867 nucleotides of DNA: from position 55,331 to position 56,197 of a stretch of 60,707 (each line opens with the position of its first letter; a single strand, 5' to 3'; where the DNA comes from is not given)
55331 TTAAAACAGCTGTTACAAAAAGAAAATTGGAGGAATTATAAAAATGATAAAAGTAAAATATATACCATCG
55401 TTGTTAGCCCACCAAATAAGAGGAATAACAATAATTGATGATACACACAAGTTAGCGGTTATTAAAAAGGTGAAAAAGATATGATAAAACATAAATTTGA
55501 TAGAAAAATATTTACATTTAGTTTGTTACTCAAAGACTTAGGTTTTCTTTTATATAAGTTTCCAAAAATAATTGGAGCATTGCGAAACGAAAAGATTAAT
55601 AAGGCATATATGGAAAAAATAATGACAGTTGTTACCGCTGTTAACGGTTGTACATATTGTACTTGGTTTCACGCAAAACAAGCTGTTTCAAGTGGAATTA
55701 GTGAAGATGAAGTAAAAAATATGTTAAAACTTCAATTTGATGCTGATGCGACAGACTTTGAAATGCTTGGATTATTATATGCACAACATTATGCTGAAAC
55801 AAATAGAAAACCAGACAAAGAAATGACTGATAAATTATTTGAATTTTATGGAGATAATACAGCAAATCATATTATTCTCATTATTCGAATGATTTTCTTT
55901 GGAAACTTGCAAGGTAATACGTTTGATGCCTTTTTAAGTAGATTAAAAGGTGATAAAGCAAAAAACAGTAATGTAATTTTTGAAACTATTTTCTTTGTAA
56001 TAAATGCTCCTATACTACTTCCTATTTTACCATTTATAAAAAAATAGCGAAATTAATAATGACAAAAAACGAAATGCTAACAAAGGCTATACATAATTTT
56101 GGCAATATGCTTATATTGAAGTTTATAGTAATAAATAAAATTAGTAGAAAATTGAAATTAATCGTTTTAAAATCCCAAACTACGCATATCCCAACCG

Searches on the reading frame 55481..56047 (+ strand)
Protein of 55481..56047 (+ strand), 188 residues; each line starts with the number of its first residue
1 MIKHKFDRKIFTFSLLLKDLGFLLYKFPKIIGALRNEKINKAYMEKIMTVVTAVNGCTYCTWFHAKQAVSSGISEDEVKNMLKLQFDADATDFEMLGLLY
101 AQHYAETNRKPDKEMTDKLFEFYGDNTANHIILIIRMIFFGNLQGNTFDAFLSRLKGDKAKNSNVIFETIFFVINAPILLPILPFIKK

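Call 35: search_protein_families(library=pfam, proteins=[window:55481-56047:+], max_evalue=0.01)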
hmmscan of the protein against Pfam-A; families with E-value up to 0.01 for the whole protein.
window:55481-56047:+ (188 aa): 1 family
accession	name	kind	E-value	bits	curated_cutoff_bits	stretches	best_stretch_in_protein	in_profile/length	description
PF02627.25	CMD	-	6.1e-07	29.8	23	1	34-84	15-65/84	Carboxymuconolactone decarboxylase family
